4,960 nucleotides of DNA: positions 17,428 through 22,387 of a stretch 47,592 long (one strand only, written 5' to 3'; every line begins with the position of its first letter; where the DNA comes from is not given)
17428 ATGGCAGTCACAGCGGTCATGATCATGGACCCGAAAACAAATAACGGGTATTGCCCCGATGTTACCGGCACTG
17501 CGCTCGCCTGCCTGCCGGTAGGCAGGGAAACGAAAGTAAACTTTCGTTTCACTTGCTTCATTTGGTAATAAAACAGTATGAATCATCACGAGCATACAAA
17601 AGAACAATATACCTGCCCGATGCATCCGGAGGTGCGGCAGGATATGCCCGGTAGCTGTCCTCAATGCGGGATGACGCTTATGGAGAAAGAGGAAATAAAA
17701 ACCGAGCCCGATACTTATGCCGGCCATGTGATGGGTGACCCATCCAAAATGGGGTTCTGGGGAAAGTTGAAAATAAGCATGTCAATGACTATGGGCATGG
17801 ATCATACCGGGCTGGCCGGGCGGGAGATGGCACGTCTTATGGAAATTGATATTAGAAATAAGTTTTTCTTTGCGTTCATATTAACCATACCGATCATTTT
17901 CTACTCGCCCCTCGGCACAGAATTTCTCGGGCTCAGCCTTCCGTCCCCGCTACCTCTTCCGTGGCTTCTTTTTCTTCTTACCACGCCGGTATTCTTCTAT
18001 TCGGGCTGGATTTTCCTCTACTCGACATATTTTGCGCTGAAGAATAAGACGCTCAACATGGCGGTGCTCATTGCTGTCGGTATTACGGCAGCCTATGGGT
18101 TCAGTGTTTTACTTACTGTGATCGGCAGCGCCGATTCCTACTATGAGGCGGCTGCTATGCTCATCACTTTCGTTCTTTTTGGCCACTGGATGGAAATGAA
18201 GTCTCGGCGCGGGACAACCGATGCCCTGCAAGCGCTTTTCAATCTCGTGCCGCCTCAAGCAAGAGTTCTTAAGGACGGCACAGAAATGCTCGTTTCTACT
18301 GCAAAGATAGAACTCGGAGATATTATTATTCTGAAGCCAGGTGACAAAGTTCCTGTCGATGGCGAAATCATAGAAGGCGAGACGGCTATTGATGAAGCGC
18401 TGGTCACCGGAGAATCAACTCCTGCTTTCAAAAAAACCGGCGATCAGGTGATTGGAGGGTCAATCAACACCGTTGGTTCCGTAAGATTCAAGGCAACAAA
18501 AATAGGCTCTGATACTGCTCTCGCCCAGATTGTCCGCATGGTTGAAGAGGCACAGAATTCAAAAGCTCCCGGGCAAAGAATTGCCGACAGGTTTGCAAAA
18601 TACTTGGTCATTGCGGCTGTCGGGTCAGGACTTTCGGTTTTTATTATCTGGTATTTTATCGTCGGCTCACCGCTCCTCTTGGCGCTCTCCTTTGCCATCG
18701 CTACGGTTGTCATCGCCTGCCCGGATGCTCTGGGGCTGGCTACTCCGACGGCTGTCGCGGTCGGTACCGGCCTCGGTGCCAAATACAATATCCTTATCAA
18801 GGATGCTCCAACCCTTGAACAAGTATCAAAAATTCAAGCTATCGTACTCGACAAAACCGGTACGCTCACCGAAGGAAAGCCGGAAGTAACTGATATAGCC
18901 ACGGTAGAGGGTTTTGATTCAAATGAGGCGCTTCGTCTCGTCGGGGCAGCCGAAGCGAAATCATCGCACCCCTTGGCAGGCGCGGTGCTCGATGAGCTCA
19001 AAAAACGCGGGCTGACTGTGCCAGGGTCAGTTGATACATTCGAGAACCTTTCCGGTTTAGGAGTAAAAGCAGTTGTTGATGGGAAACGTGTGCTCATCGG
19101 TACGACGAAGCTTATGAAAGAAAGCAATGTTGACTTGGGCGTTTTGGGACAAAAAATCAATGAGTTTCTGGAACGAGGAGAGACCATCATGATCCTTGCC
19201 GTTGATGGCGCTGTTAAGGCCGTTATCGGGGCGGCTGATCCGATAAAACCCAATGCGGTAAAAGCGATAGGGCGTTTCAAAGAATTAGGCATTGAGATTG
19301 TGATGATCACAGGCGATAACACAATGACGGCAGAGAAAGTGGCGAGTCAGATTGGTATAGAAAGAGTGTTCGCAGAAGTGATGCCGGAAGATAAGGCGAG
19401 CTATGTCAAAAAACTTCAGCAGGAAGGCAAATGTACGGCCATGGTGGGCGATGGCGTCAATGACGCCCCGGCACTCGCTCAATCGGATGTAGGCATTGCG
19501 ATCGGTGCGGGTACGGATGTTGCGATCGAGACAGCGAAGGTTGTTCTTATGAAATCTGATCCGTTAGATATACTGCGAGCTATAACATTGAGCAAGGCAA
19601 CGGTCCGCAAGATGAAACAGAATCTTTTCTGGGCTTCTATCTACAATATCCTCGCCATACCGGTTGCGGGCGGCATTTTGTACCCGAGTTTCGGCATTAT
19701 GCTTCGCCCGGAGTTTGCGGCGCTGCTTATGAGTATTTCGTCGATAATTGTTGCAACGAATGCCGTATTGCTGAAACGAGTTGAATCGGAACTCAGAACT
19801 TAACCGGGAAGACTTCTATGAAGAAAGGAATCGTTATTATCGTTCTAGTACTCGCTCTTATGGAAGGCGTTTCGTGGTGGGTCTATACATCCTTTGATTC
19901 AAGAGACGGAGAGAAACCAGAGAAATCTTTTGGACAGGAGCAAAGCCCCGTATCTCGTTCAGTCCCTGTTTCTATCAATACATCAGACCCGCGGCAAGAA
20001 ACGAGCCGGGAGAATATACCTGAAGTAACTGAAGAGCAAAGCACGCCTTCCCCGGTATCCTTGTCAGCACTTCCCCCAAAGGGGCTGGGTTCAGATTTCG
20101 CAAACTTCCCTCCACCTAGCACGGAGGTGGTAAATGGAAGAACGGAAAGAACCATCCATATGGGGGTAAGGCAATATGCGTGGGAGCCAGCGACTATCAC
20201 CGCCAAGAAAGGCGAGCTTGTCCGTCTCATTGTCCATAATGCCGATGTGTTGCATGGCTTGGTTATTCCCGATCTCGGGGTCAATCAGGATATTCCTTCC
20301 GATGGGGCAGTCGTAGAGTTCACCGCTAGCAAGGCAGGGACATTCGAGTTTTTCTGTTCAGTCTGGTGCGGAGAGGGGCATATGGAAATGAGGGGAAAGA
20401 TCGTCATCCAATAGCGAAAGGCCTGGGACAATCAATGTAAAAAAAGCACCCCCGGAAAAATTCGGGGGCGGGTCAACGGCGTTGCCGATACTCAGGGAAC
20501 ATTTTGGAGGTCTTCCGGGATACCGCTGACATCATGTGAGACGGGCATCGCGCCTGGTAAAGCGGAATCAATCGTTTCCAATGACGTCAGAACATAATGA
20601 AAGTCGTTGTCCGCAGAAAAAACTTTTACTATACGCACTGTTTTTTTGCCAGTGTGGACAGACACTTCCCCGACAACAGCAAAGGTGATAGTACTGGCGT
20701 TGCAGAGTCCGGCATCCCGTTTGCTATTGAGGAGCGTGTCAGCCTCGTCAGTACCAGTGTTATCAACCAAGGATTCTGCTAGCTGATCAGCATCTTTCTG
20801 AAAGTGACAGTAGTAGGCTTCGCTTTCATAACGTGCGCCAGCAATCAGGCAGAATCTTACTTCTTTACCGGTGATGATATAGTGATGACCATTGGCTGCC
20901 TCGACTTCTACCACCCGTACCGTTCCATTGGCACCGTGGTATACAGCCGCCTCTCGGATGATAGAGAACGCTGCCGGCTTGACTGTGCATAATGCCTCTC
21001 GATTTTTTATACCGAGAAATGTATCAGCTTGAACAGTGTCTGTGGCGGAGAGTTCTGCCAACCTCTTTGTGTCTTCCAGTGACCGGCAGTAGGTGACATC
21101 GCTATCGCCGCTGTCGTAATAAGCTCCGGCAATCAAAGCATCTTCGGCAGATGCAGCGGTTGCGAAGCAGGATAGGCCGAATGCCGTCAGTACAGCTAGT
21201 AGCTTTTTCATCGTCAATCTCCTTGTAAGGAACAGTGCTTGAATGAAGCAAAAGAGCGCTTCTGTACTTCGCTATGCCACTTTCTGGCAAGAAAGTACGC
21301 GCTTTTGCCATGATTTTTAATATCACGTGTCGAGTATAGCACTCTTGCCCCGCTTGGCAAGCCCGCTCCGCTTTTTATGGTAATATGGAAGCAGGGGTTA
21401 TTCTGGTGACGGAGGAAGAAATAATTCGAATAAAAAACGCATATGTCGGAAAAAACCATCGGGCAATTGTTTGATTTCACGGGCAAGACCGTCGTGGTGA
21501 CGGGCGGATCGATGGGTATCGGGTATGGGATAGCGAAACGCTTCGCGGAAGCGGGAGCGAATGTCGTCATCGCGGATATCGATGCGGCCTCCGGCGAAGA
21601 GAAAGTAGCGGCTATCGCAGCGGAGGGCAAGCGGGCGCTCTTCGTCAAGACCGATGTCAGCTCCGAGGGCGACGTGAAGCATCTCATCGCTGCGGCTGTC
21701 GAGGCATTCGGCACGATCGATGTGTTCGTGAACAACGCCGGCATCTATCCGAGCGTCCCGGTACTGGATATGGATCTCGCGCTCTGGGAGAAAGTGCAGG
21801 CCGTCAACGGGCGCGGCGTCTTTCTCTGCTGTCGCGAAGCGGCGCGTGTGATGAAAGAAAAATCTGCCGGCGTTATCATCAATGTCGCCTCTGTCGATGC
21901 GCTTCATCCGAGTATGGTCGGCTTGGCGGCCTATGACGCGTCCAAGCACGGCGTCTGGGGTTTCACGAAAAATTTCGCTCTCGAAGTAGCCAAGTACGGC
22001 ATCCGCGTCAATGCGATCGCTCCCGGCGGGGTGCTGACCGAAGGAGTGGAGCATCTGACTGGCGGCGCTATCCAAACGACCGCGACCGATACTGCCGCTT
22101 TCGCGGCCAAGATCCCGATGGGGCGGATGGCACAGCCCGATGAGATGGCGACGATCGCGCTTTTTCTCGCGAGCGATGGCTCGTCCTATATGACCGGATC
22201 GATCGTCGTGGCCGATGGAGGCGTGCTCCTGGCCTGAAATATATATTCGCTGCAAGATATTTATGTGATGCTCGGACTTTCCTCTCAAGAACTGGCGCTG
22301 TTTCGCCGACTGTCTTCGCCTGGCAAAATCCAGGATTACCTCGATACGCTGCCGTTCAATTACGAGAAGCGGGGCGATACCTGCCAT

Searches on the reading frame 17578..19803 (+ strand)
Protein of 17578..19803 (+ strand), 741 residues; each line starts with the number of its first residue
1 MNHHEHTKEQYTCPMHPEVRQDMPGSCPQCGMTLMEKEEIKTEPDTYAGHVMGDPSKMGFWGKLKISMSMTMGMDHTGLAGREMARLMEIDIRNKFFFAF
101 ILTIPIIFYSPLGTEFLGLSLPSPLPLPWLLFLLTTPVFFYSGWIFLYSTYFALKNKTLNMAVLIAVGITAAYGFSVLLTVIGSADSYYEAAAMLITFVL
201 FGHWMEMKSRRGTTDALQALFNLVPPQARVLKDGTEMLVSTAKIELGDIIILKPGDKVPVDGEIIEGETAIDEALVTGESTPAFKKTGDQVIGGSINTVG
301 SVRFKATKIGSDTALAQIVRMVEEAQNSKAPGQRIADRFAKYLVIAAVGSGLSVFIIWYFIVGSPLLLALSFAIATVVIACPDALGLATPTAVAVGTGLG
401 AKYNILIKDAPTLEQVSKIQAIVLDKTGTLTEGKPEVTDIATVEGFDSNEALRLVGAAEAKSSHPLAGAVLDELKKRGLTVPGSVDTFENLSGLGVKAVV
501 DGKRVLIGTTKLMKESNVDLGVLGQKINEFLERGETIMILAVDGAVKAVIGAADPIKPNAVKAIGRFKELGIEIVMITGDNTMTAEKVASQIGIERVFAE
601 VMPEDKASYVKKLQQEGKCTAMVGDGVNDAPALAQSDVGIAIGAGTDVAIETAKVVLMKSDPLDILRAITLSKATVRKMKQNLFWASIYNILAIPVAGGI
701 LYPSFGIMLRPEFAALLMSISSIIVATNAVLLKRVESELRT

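Call 8: search_protein_families(library=pfam, proteins=[window:17578-19803:+], max_evalue=0.001)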
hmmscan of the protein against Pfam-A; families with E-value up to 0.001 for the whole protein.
window:17578-19803:+ (741 aa): 4 families
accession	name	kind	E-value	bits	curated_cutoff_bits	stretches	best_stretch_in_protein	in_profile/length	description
PF00122.25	E1-E2_ATPase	-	2.1e-55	187.5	28.1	1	223-402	2-180/181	E1-E2 ATPase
PF00702.32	Hydrolase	-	4.5e-33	115.7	26.4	1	419-636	1-190/191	haloacid dehalogenase-like hydrolase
PF19335.5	HMBD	-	5.8e-11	42.6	23.6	1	11-37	2-28/28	Heavy metal binding domain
PF08282.18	Hydrolase_3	-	3.9e-06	27.2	20.9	0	610-659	196-245/255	haloacid dehalogenase-like hydrolase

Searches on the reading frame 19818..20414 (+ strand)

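Call 8: search_protein_families(library=pfam, proteins=[window:19818-20414:+], max_evalue=0.001)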
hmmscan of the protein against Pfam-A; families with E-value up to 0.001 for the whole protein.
window:19818-20414:+ (198 aa): 2 families
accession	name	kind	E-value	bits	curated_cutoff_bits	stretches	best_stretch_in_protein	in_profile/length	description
PF13473.12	Cupredoxin_1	-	4.1e-10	40.1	27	1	110-197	20-104/104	Cupredoxin-like domain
PF00116.26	COX2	-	4e-07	30.4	22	1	133-192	54-114/120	Cytochrome C oxidase subunit II, periplasmic domain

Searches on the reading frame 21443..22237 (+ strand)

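Call 8: search_protein_families(library=pfam, proteins=[window:21443-22237:+], max_evalue=0.001)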
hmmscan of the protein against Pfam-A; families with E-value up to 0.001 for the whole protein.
window:21443-22237:+ (264 aa): 4 families
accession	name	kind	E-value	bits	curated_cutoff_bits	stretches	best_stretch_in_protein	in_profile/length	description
PF13561.12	adh_short_C2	-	2.7e-65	220.7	27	1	24-261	6-235/236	Enoyl-(Acyl carrier protein) reductase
PF00106.31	adh_short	-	1.3e-56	191.7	26.6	1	15-203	1-188/195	short chain dehydrogenase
PF08659.16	KR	-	2e-09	38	22.6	1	16-126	2-116/180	KR domain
PF23441.1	SDR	-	2.4e-08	34.1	27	1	14-263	7-257/258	SDR-like rossmann domain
